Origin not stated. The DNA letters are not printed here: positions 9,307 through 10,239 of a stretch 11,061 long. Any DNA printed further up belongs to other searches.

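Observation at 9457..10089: Small stand-alone SAM methyltransferase wedged between the SMR pump and egtB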

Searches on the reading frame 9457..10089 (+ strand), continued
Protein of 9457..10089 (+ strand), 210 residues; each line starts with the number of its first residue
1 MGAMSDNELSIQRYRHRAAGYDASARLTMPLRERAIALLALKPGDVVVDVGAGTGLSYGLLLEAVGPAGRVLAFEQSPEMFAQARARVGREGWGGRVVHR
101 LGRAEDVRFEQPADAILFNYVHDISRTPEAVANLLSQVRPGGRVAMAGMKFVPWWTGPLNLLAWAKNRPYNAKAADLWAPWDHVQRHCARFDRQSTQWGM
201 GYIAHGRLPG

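Call 64: fold_search(model_id=the predicted structure, library=pdb)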
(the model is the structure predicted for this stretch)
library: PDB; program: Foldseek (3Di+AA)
matches with E <= 10: 1989; with E <= 0.001: 1279
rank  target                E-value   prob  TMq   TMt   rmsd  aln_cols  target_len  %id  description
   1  8ys9_B                2.8e-12  1.00  0.70  0.71   4.6       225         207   21  Crystal structure of Phosphatidylethanolamine N-methyltransferase from R. thermophilum complexed with DMPE and SAH (released 2024-10-16)
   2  3bus_B                5.9e-12  1.00  0.65  0.57   7.2       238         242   21  Crystal Structure of RebM (released 2008-03-25)
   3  3eey_G                7.1e-12  1.00  0.62  0.71   4.9       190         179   17  CRYSTAL STRUCTURE OF PUTATIVE RRNA-METHYLASE FROM Clostridium thermocellum (released 2008-09-16)
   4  5mgz_A                1.7e-11  1.00  0.59  0.55   7.7       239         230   18  Streptomyces Spheroides NovO (8-demethylnovbiocic acid methyltransferase) with SAH (released 2017-01-18)
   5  3ocj                  2.3e-11  1.00  0.64  0.47   4.5       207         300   15  The crystal structure of a possilbe exported protein from Bordetella parapertussis (released 2010-10-06)
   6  9fd3                  2.3e-11  1.00  0.61  0.61   4.8       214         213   20  CysG(N-16)-D190N mutant in complex with SAH from Kitasatospora cystarginea (released 2024-08-21)
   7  9g0k_A                2.6e-11  1.00  0.65  0.64   4.6       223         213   20  CysG(N-16) in complex with SAH (metal free, cocrystallization in presence of EDTA) from Kitasatospora cystarginea (released 2024-07-17)
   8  3eey_B                2.6e-11  1.00  0.58  0.63   7.7       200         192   16  CRYSTAL STRUCTURE OF PUTATIVE RRNA-METHYLASE FROM Clostridium thermocellum (released 2008-09-16)
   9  8ys9_A                3.3e-11  1.00  0.69  0.69   4.7       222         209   22  Crystal structure of Phosphatidylethanolamine N-methyltransferase from R. thermophilum complexed with DMPE and SAH (released 2024-10-16)
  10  3eey_C                3.5e-11  1.00  0.59  0.64   7.4       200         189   15  CRYSTAL STRUCTURE OF PUTATIVE RRNA-METHYLASE FROM Clostridium thermocellum (released 2008-09-16)
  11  3eey_F                3.5e-11  1.00  0.56  0.61   8.3       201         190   16  CRYSTAL STRUCTURE OF PUTATIVE RRNA-METHYLASE FROM Clostridium thermocellum (released 2008-09-16)
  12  3bus_A                4.5e-11  1.00  0.63  0.54   5.0       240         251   22  Crystal Structure of RebM (released 2008-03-25)
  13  5m58_A                4.5e-11  1.00  0.57  0.53   8.0       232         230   16  Crystal structure of CouO, a C-methyltransferase from Streptomyces rishiriensis (released 2017-02-15)
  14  3eey_A                4.8e-11  1.00  0.59  0.63   5.5       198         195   18  CRYSTAL STRUCTURE OF PUTATIVE RRNA-METHYLASE FROM Clostridium thermocellum (released 2008-09-16)
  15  5f8c_A                6.2e-11  1.00  0.61  0.38   4.1       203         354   15  Rv2258c-unbound (released 2016-06-29)
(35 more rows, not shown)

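Call 70: find_homologous_proteins(query=L080:7630-8601:+, max_evalue=1e-20)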
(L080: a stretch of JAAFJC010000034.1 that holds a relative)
Query L080:7630-8601:+ (324 aa): 7994 proteins with E <= 1e-20 among 8000 candidates; the best 120 are listed.
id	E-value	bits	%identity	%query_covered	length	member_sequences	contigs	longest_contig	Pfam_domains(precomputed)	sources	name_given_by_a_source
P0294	4.6e-215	731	100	100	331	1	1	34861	PF10017.16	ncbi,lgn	-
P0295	3.8e-204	695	94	100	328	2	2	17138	PF10017.16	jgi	jgi:L-histidine Nalpha-methyltransferase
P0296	1.7e-195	666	90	99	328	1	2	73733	PF10017.16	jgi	jgi:L-histidine Nalpha-methyltransferase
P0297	3.4e-187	639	86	100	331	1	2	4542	PF10017.16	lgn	-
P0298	7.9e-183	625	85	100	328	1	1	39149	PF10017.16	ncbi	-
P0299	8.5e-183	625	83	100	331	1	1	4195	PF10017.16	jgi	jgi:dimethylhistidine N-methyltransferase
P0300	7.4e-182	622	84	100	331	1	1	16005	PF10017.16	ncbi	-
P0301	7.6e-182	622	85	100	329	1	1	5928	PF10017.16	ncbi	-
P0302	2.2e-180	617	83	100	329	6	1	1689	PF10017.16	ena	-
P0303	3.3e-180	616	84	99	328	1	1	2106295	PF10017.16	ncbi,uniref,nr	ncbi:L-histidine N(alpha)-methyltransferase [Variovorax sp. PCZ-1]|uniref:L-histidine N(alpha)-methy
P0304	4.9e-180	616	82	100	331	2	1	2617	PF10017.16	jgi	jgi:L-histidine Nalpha-methyltransferase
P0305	5.1e-180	616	83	100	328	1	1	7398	PF10017.16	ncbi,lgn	-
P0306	5.8e-180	615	84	99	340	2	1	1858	PF10017.16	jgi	jgi:L-histidine Nalpha-methyltransferase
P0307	2.3e-179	613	83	100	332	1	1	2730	PF10017.16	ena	-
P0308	1.1e-178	611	82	100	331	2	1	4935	PF10017.16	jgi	jgi:L-histidine Nalpha-methyltransferase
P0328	7.8e-173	592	80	100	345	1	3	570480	PF10017.16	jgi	jgi:L-histidine Nalpha-methyltransferase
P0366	3.3e-135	468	66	99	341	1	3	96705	PF10017.16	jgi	jgi:L-histidine Nalpha-methyltransferase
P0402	6.4e-122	425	60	100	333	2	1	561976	PF10017.16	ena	-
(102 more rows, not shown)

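Call 71: find_encoding_contigs(protein=P0303, flank=10000, max_places=1)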
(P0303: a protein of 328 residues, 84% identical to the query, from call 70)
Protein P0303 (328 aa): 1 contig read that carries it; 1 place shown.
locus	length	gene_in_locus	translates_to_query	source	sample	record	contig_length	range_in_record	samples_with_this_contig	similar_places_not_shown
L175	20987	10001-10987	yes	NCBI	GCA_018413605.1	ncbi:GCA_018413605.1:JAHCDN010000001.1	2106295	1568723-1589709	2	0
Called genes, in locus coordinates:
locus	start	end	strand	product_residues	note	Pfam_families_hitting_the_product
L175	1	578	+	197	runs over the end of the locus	PF04945:YHS (faint)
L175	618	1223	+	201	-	-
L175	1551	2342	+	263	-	PF13237:Fer4_10 (faint), PF00037:Fer4 (faint), PF12797:Fer4_2 (weak), PF13247:Fer4_11, PF12838:Fer4_7 (weak)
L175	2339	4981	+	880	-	PF04879:Molybdop_Fe4S4, PF00384:Molybdopterin, PF01568:Molydop_binding (weak)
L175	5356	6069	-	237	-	-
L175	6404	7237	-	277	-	PF00528:BPD_transp_1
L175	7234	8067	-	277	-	PF00528:BPD_transp_1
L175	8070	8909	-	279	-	PF00005:ABC_tran, PF02463:SMC_N (faint), PF13304:AAA_21 (faint)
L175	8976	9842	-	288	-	PF12974:Phosphonate-bd, PF09084:NMT1 (weak), PF16868:NMT1_3 (weak)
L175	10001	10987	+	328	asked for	PF10017:Methyltransf_33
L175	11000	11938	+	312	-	PF01734:Patatin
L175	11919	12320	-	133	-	PF00893:Multi_Drug_Res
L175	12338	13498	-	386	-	PF12867:DinB_2 (weak), PF03781:FGE-sulfatase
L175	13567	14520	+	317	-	PF00534:Glycos_transf_1, PF13692:Glyco_trans_1_4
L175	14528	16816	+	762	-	PF07992:Pyr_redox_2, PF00586:AIRS, PF02769:AIRS_C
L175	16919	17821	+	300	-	PF03446:NAD_binding_2, PF14833:NAD_binding_11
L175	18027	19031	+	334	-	PF08450:SGL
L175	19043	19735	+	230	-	PF00392:GntR, PF07729:FCD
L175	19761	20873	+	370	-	PF00180:Iso_dh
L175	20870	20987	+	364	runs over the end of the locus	PF01408:GFO_IDH_MocA, PF22725:GFO_IDH_MocA_C3, PF02894:GFO_IDH_MocA_C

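Call 72: find_encoding_contigs(protein=P0328, flank=10000, max_places=1)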
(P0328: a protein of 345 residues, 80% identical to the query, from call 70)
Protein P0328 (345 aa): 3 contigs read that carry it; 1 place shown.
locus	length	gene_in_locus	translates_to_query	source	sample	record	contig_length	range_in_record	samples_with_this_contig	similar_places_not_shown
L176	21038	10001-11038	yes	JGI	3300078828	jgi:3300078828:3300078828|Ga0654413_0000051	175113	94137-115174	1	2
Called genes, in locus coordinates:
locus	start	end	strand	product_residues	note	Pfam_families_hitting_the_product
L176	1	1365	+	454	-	PF07478:Dala_Dala_lig_C (faint)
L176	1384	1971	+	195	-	PF04945:YHS (faint)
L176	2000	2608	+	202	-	PF04945:YHS (faint)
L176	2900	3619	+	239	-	PF13187:Fer4_9 (faint), PF13237:Fer4_10 (faint), PF13247:Fer4_11, PF12838:Fer4_7 (weak), PF00037:Fer4 (weak)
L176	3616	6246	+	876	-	PF04879:Molybdop_Fe4S4, PF00384:Molybdopterin, PF01568:Molydop_binding (weak)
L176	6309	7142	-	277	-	PF00528:BPD_transp_1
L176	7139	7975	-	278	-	PF00528:BPD_transp_1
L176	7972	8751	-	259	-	PF00005:ABC_tran, PF02463:SMC_N (faint)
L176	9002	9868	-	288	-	PF12974:Phosphonate-bd, PF09084:NMT1, PF16868:NMT1_3 (weak)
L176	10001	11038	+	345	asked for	PF10017:Methyltransf_33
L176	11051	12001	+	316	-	PF01734:Patatin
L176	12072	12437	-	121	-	PF00893:Multi_Drug_Res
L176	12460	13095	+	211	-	PF01135:PCMT, PF01209:Ubie_methyltran (weak), PF13847:Methyltransf_31 (weak), PF08241:Methyltransf_11, PF08242:Methyltransf_12 (faint), PF13649:Methyltransf_25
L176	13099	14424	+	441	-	PF12867:DinB_2, PF03781:FGE-sulfatase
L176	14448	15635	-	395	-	PF03781:FGE-sulfatase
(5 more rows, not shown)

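Call 74: find_encoding_contigs(protein=P0366, flank=9000, max_places=1)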
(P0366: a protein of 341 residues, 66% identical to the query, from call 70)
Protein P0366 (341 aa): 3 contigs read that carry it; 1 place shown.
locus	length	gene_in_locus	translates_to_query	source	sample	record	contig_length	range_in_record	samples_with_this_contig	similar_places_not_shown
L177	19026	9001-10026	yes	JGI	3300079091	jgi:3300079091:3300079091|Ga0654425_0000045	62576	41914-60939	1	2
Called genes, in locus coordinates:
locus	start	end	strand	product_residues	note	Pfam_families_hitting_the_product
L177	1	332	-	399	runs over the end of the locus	PF00989:PAS, PF08448:PAS_4 (weak), PF13426:PAS_9, PF07730:HisKA_3, PF02518:HATPase_c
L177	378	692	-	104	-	-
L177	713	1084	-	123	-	-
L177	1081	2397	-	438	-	PF03447:NAD_binding_3, PF00742:Homoserine_dh, PF01842:ACT, PF22629:ACT_AHAS_ss (weak)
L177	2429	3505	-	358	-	PF06674:DUF1176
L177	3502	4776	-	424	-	PF00155:Aminotran_1_2, PF00266:Aminotran_5 (faint), PF01041:DegT_DnrJ_EryC1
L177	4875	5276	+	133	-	PF04430:DUF498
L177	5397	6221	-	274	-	PF00528:BPD_transp_1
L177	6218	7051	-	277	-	PF00528:BPD_transp_1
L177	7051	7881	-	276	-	PF00005:ABC_tran, PF13304:AAA_21 (faint)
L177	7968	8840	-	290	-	PF16868:NMT1_3 (faint), PF12974:Phosphonate-bd, PF09084:NMT1 (weak)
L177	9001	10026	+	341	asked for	PF10017:Methyltransf_33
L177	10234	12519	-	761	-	PF24517:CBM96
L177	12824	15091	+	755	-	PF22494:choice_anch_I, PF13449:Phytase-like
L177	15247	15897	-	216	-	PF01081:Aldolase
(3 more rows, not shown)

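Call 75: find_encoding_contigs(protein=P0402, flank=9000, max_places=1)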
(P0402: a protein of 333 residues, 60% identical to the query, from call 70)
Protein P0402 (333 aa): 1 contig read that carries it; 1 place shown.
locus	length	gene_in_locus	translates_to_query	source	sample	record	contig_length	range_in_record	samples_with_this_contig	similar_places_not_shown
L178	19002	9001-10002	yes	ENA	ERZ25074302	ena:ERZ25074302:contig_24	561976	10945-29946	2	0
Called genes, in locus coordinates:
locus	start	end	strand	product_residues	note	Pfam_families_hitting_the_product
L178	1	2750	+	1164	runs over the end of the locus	PF01558:POR, PF20169:DUF6537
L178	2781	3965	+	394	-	PF02771:Acyl-CoA_dh_N, PF02770:Acyl-CoA_dh_M, PF00441:Acyl-CoA_dh_1, PF08028:Acyl-CoA_dh_2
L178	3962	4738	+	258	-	PF23441:SDR (weak), PF00106:adh_short, PF01370:Epimerase (weak), PF08659:KR, PF13561:adh_short_C2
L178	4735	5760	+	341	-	PF01636:APH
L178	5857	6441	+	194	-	PF07298:NnrU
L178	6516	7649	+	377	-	PF07995:GSDH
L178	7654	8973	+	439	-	PF12867:DinB_2, PF03781:FGE-sulfatase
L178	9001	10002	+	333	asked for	PF10017:Methyltransf_33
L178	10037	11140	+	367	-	PF00586:AIRS, PF02769:AIRS_C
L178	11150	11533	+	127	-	PF01042:Ribonuc_L-PSP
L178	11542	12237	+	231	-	PF00702:Hydrolase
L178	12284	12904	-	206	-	-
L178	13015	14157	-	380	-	PF07992:Pyr_redox_2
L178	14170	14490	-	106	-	-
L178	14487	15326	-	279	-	PF02673:BacA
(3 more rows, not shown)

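Call 76: search_protein_families(library=pfam, proteins=[L097:2532-3944:+, L104:7758-8549:+, L108:576-2003:+, L143:9496-10440:-, L007:9057-9935:+, L175:5356-6069:-, L175:618-1223:+], max_evalue=0.001)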
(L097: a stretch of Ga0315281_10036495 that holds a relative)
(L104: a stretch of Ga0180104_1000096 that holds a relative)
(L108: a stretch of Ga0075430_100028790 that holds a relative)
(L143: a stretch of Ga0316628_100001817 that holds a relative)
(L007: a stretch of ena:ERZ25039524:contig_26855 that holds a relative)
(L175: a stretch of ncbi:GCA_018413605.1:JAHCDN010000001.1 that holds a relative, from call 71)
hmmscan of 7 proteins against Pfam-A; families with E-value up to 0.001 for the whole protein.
L097:2532-3944:+ (470 aa): 2 families
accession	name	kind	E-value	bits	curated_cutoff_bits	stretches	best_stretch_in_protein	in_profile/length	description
PF19363.4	DUF5939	-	1.4e-147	490.7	22.5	1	1-282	1-281/281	Family of unknown function (DUF5939)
PF00211.25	Guanylate_cyc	-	5.6e-20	72.1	21.9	1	298-433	7-151/183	Adenylate and Guanylate cyclase catalytic domain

L104:7758-8549:+ (263 aa): 1 family
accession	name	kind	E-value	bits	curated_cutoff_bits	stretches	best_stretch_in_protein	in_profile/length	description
PF13714.12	PEP_mutase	-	2.9e-68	230.5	31.5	1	11-239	1-239/240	Phosphoenolpyruvate phosphomutase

L108:576-2003:+ (475 aa): 1 family
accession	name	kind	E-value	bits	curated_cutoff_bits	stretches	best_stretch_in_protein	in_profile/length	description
PF13714.12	PEP_mutase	-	1.3e-68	231.6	31.5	1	220-451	1-239/240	Phosphoenolpyruvate phosphomutase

L143:9496-10440:- (314 aa): 1 family
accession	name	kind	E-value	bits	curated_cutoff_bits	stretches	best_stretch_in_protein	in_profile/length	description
PF08902.16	DUF1848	-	4.7e-84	282.7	30.5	1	15-281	1-262/262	Domain of unknown function (DUF1848)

L007:9057-9935:+ (292 aa): 6 families
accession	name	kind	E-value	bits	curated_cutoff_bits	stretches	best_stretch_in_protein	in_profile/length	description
PF20434.5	BD-FAE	-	1.2e-16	61.3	26.8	1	71-168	9-108/215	BD-FAE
PF00135.34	COesterase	-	1.2e-15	57.9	27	1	71-173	100-207/515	Carboxylesterase family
PF07859.19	Abhydrolase_3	-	1.4e-13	51.5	25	1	77-224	1-145/210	alpha/beta hydrolase fold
PF12697.13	Abhydrolase_6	-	7.8e-08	33.7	26.3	1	77-197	1-85/217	Alpha/beta hydrolase family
PF00561.26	Abhydrolase_1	-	1.1e-06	28.9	25.8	1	75-168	1-88/245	alpha/beta hydrolase fold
PF05057.20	DUF676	-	0.00026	21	20.3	1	77-168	8-97/217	Putative serine esterase (DUF676)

L175:5356-6069:- (237 aa): 0 families

L175:618-1223:+ (201 aa): 1 family
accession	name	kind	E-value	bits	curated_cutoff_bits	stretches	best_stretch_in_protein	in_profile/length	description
PF04945.19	YHS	-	2.9e-05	24.4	30.3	1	68-106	8-46/47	YHS domain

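Call 85: find_encoding_contigs(protein=P0165, flank=5000, max_places=3)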
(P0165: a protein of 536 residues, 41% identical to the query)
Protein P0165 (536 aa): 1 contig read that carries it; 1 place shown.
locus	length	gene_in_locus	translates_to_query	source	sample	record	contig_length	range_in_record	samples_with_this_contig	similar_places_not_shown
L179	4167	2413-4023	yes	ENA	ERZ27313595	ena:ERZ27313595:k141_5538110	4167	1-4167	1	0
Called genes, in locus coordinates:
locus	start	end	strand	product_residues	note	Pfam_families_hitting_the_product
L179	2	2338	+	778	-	?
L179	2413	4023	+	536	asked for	PF01135:PCMT, PF01209:Ubie_methyltran, PF13847:Methyltransf_31, PF08241:Methyltransf_11, PF08242:Methyltransf_12 (weak), PF13649:Methyltransf_25, PF01734:Patatin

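Call 86: search_protein_families(library=pfam, proteins=[L179:2-2338:+], max_evalue=0.001)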
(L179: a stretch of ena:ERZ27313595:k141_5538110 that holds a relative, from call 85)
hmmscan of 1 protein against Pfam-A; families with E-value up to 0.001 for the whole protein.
L179:2-2338:+ (778 aa): 1 family
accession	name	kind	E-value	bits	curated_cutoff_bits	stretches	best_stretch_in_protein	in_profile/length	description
PF00873.25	ACR_tran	-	2.9e-172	575.3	28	1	4-763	277-1020/1021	AcrB/AcrD/AcrF family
